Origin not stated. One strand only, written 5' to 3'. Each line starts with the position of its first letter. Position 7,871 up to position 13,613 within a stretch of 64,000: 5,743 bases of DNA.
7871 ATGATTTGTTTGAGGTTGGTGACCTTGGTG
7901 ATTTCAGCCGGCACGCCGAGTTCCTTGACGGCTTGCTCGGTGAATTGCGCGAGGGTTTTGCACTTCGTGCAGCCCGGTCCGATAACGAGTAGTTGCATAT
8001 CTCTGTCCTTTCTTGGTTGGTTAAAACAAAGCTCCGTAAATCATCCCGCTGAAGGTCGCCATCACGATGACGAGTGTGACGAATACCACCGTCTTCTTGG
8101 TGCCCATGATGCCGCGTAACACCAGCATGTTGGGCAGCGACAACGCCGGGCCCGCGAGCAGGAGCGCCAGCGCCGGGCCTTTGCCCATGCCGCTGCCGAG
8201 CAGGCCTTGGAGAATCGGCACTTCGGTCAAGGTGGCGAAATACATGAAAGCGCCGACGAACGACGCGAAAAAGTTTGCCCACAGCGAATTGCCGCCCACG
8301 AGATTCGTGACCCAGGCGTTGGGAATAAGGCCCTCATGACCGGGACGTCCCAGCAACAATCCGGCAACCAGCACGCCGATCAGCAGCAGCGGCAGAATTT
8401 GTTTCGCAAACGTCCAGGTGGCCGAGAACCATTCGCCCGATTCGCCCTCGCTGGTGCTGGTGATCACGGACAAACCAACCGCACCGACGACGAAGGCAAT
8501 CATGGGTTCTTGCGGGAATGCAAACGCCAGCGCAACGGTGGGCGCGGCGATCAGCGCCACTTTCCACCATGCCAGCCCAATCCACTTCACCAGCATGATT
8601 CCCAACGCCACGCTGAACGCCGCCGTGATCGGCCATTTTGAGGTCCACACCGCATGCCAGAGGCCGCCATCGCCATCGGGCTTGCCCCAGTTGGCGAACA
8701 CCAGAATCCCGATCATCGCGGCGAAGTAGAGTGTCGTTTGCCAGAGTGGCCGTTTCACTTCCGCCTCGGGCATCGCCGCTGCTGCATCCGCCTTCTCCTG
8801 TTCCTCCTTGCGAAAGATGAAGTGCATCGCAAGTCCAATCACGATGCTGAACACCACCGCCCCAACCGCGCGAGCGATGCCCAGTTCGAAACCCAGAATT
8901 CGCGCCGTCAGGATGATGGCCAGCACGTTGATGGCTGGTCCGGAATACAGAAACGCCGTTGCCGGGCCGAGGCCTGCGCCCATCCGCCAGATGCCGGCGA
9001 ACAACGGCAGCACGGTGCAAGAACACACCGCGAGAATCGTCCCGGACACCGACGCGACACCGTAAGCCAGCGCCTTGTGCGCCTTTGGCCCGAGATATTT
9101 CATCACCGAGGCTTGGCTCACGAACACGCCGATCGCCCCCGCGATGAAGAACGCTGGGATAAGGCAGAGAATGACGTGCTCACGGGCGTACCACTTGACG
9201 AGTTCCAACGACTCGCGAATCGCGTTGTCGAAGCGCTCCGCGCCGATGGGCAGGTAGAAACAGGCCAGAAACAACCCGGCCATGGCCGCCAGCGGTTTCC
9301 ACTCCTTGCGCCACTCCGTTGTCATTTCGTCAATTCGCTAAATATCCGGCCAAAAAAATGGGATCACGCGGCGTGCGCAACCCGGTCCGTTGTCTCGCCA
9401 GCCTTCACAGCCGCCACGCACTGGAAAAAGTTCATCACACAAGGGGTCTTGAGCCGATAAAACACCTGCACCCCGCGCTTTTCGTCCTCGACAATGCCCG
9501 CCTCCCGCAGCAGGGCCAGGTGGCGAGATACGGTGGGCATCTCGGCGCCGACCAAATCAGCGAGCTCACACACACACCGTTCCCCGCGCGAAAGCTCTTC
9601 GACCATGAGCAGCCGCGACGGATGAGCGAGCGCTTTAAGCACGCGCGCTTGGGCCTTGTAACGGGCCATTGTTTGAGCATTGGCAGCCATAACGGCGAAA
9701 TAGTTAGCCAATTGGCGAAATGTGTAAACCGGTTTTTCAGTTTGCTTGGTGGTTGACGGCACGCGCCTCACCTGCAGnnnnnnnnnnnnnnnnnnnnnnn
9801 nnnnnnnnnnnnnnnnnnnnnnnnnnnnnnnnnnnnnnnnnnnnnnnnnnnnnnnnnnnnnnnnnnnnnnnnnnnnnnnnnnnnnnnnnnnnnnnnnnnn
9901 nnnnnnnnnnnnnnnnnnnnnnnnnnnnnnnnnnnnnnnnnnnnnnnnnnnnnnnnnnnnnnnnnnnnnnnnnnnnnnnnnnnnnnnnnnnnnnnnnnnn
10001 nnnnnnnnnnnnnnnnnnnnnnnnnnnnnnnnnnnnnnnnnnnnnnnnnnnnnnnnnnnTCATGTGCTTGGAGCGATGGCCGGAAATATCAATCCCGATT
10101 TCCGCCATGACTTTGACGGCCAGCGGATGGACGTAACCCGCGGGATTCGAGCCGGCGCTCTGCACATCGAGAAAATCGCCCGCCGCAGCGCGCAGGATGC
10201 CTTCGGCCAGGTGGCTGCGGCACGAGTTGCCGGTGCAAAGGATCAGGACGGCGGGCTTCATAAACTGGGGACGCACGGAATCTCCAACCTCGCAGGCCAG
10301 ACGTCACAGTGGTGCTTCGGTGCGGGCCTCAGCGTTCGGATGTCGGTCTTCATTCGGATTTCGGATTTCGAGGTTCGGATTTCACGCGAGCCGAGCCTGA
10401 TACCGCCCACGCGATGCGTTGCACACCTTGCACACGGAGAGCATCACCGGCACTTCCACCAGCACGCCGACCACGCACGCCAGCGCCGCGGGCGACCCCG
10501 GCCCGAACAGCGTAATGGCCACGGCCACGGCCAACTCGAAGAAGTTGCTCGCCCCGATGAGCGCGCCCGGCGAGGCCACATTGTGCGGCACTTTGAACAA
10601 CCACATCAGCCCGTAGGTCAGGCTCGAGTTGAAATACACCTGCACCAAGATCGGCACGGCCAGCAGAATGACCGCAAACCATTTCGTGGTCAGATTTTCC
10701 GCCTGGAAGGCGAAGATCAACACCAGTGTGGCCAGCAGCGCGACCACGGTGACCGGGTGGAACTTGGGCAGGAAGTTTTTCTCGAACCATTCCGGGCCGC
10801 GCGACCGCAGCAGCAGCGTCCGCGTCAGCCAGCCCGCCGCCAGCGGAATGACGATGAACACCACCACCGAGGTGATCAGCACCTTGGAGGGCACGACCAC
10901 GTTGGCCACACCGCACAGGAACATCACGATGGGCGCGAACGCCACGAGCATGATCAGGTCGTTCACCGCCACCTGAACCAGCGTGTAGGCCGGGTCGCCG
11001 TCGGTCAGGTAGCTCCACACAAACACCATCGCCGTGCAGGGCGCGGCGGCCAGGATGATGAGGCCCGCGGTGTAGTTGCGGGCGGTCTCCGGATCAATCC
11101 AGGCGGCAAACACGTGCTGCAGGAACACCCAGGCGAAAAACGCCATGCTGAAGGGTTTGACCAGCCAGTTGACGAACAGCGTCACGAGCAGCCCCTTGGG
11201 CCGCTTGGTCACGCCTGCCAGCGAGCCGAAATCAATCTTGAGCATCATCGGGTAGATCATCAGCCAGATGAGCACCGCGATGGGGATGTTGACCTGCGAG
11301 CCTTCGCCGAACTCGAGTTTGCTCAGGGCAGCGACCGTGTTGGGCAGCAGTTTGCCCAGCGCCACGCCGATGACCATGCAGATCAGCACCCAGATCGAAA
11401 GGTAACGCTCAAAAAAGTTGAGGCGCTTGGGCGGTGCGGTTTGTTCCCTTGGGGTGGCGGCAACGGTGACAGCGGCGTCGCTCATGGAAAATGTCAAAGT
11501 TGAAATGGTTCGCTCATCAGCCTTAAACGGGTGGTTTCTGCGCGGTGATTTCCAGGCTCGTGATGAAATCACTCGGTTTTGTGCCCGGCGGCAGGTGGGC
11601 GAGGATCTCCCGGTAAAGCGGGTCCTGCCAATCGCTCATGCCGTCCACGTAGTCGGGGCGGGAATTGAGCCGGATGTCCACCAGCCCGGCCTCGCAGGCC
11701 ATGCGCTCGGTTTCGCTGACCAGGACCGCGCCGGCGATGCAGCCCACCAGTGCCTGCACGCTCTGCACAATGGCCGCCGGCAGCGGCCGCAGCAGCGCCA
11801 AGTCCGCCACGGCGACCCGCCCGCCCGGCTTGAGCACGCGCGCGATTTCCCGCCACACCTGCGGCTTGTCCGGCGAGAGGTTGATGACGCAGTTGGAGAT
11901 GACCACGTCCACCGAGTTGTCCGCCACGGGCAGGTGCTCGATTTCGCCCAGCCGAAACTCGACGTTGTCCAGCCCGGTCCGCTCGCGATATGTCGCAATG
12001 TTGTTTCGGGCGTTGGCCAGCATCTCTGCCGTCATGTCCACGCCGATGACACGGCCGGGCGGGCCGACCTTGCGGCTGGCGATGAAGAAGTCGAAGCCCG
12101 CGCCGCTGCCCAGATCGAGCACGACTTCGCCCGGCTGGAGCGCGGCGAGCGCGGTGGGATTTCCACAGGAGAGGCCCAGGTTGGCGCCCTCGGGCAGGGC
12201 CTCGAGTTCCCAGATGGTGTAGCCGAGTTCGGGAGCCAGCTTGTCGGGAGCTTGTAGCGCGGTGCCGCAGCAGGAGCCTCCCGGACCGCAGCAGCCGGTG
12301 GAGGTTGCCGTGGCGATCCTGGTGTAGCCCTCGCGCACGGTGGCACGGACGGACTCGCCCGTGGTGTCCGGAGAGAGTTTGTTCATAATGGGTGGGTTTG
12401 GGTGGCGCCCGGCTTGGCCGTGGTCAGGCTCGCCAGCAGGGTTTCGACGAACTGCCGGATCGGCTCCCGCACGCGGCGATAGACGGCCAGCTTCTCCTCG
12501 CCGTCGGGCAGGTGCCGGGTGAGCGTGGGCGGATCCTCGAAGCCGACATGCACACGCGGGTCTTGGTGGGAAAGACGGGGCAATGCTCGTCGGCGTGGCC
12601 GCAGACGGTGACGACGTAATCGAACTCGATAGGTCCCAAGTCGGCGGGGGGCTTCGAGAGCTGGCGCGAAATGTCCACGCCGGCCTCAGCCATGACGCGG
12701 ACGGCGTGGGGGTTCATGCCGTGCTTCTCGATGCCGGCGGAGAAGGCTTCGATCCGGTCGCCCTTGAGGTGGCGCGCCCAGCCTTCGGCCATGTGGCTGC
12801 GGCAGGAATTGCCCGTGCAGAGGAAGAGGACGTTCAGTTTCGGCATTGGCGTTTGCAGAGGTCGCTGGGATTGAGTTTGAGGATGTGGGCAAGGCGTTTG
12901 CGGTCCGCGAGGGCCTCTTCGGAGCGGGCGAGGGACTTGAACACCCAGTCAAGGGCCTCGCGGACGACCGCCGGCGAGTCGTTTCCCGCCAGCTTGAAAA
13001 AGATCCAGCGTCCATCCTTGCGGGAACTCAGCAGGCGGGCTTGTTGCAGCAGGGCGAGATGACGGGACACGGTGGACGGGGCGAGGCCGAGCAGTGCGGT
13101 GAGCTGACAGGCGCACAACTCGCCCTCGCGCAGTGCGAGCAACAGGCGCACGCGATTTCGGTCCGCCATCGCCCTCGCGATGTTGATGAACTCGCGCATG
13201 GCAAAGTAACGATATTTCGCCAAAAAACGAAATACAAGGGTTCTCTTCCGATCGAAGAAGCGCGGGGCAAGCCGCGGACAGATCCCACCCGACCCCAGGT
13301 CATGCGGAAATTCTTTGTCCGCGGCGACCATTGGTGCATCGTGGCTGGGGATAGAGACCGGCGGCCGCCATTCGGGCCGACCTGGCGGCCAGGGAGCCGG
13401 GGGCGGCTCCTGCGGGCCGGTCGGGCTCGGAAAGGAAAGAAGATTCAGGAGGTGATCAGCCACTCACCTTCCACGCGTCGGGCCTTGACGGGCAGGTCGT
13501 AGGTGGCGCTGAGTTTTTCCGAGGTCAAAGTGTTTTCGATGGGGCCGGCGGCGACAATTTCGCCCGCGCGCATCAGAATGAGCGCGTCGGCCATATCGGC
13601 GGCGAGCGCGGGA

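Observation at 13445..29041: A 15.6-kb, 15-gene, single-strand string with serial start/stop overlaps: enzyme, maturation, regulator, surface proteins and importer in one unit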

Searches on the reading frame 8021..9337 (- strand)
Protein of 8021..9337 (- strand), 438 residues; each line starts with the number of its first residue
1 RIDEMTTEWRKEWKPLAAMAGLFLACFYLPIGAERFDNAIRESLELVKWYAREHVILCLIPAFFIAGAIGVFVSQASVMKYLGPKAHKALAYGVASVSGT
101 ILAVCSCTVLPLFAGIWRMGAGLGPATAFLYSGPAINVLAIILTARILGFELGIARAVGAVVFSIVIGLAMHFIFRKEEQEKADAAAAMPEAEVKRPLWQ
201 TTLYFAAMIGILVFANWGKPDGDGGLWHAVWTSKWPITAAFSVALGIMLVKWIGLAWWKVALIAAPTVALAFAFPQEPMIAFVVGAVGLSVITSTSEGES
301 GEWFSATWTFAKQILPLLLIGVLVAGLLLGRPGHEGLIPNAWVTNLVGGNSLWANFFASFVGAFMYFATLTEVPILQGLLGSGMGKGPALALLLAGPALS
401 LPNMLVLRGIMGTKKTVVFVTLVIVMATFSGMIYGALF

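Call 22: search_protein_families(library=pfam, proteins=[window:8021-9337:-], max_evalue=0.001)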
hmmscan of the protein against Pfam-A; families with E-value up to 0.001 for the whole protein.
window:8021-9337:- (438 aa): 1 family
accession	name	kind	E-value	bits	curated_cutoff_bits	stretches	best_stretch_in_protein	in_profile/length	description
PF03773.19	ArsP_1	-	5.7e-73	246.1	32.3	1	49-435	10-293/294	Predicted permease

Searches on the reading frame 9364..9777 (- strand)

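Call 22: search_protein_families(library=pfam, proteins=[window:9364-9777:-], max_evalue=0.001)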
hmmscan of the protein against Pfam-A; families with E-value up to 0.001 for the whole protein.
window:9364-9777:- (137 aa): 5 families
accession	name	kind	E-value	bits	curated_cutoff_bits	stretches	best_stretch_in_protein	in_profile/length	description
PF01022.26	HTH_5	-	1.9e-15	56.9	22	1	53-97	2-46/47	Bacterial regulatory protein, arsR family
PF12840.13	HTH_20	-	6.3e-09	36.1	27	1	50-98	1-50/51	Helix-turn-helix domain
PF13545.12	HTH_Crp_2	-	1.2e-05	25.6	27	1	71-104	27-60/70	Crp-like helix-turn-helix domain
PF25213.1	HVO_A0261_N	-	3.6e-05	24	35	1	53-102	11-60/86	HVO_A0261 N-terminal domain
PF25212.1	HVO_A0114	-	0.00018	21.6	27.6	1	48-104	17-74/84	HVO_A0114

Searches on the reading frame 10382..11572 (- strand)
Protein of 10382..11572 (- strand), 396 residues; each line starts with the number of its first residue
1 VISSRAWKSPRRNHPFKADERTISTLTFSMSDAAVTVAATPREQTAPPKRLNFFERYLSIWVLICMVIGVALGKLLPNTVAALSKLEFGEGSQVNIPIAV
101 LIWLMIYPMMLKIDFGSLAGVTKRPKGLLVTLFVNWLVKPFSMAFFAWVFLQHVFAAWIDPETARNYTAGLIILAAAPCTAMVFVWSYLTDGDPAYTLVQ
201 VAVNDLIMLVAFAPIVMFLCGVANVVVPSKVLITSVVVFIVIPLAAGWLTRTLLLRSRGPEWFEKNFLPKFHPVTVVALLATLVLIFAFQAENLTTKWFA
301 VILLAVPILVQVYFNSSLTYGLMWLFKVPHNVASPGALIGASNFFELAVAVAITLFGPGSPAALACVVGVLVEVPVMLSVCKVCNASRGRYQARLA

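Call 22: search_protein_families(library=pfam, proteins=[window:10382-11572:-], max_evalue=0.001)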
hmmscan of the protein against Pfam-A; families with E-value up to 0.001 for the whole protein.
window:10382-11572:- (396 aa): 1 family
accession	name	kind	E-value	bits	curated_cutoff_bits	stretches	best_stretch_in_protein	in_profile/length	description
PF01758.21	SBF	-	4.2e-40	137.9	24.3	1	100-296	2-190/191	Sodium Bile acid symporter family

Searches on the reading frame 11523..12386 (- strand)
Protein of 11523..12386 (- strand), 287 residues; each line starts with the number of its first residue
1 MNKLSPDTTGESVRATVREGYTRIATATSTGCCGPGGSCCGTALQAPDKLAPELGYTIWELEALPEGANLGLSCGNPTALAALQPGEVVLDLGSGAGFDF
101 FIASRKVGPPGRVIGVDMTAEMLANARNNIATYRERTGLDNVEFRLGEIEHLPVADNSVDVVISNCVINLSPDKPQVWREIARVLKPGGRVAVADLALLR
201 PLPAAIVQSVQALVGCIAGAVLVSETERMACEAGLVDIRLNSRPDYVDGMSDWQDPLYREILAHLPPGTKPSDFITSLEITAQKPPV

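Call 22: search_protein_families(library=pfam, proteins=[window:11523-12386:-], max_evalue=0.001)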
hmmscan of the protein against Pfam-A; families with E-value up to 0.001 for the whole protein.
window:11523-12386:- (287 aa): 11 families
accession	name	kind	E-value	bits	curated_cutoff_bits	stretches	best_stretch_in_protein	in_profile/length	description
PF13847.12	Methyltransf_31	-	1.7e-36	125.5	27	1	85-222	3-133/145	Methyltransferase domain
PF08241.18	Methyltransf_11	-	1e-22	81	21.2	1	90-192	1-94/95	Methyltransferase domain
PF13649.12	Methyltransf_25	-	1.4e-21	77.4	27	1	89-189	1-97/97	Methyltransferase domain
PF01209.24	Ubie_methyltran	-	5.3e-16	59.1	20.1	1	82-195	44-153/233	ubiE/COQ5 methyltransferase family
PF08242.18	Methyltransf_12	-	6.7e-14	52.8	30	1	90-191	1-98/98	Methyltransferase domain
PF01135.25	PCMT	-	6e-09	36.4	20.3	1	80-151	68-135/210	Protein-L-isoaspartate(D-aspartate) O-methyltransferase (PCMT)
PF13489.12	Methyltransf_23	-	1.6e-08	34.9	27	1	80-196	17-119/164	Methyltransferase domain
PF05148.21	Methyltransf_8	-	1.7e-05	25.2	27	1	148-196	112-159/219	Hypothetical methyltransferase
PF20922.3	Anamorsin_N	-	5.6e-05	23.3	27.1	1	117-197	11-91/163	Anamorsin, N-terminal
PF24675.1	NpmA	-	9.5e-05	22.2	60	1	86-193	24-136/214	16S rRNA (adenine(1408)-N(1))-methyltransferase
PF06325.19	PrmA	-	0.00015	21.9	22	1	83-192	159-257/296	Ribosomal protein L11 methyltransferase (PrmA)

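Call 48: search_protein_families(library=ncbifam, proteins=[window:11523-12386:-], max_evalue=0.01)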
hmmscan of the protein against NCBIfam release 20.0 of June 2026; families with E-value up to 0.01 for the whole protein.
window:11523-12386:- (287 aa): 55 families (the best 25 are shown)
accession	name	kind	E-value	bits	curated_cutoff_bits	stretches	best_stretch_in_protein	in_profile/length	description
NF008823.0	PRK11873.1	subfamily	2.1e-91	306.2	263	1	11-285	5-268/272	arsenite methyltransferase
NF047649.1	MTase_UXPK_star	exception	6.8e-48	163.1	460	1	7-223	7-211/283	methyltransferase/UXPK-star double selenoprotein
NF041537.1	ArsM_AhpD_UU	exception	1.9e-45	155.1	510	1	11-240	11-227/345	arsenite methyltransferase/AhpD domain selenoprotein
NF041536.1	ArsM_DUF2284_UU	exception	1.4e-39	135.7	575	1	53-241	43-228/459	arsenite methyltransferase/DUF2284 domain selenoprotein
NF040538.1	methyl_ArsM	equivalog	3e-39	135.2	500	2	72-153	50-129/356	arsinothricin biosynthesis methyltransferase ArsM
NF040539.1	AST_met_ArsM_2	exception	2.3e-23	83.3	240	1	88-240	59-210/262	putative arsinothricin biosynthesis methyltransferase ArsM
NF045667.1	MTase_DVU1556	equivalog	3.8e-23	82.1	155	1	79-235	16-160/213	DVU_1556 family methyltransferase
NF038099.1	AsSugarArsM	exception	1.7e-22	80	400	1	69-246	42-224/321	arsenosugar biosynthesis arsenite methyltransferase ArsM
NF001244.0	PRK00216.1-5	equivalog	2.1e-16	60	216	1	83-197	46-157/236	bifunctional demethylmenaquinone methyltransferase/2-methoxy-6-polyprenyl-1,4-benzoquinol methylase UbiE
TIGR02072.1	BioC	equivalog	2.8e-16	60.1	184.95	1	87-197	36-136/244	malonyl-ACP O-methyltransferase BioC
NF052510.1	methyltran_MpqE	exception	2.9e-16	59.5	335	1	81-195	42-153/234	methyl-plastoquinone biosynthesis methyltransferase MpqE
NF001240.0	PRK00216.1-1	equivalog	2.6e-15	56.2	378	1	80-197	58-172/251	bifunctional demethylmenaquinone methyltransferase/2-methoxy-6-polyprenyl-1,4-benzoquinol methylase UbiE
TIGR02752.1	MenG_heptapren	equivalog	7e-15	55.2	419.85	1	83-195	43-151/231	demethylmenaquinone methyltransferase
TIGR01934.1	MenG_MenH_UbiE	subfamily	9.7e-15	54.5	158.35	1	83-196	37-144/223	ubiquinone/menaquinone biosynthesis methyltransferase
NF001243.0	PRK00216.1-4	equivalog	1.9e-14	53.5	235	1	83-194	45-152/237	demethylmenaquinone methyltransferase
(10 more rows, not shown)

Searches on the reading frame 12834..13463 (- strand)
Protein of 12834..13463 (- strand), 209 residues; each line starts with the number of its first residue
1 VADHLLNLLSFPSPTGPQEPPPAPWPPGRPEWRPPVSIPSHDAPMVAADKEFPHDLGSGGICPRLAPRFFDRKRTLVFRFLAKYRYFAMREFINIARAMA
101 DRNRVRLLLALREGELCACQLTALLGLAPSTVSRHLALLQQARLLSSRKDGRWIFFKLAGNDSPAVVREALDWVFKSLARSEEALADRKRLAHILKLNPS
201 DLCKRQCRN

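Call 22: search_protein_families(library=pfam, proteins=[window:12834-13463:-], max_evalue=0.001)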
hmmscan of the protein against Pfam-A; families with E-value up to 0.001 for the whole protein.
window:12834-13463:- (209 aa): 5 families
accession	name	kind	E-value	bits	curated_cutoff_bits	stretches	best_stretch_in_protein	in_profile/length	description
PF01022.26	HTH_5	-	1.9e-14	53.7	22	1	101-146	1-46/47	Bacterial regulatory protein, arsR family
PF12840.13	HTH_20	-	5.5e-06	26.7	27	1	99-146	1-49/51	Helix-turn-helix domain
PF25213.1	HVO_A0261_N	-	9.5e-05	22.6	35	1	100-151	9-59/86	HVO_A0261 N-terminal domain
PF12802.13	MarR_2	-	0.00017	22.1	27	1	103-152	6-60/61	MarR family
PF13551.12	HTH_29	-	0.00038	20.9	28.1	1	104-153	1-53/64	Winged helix-turn helix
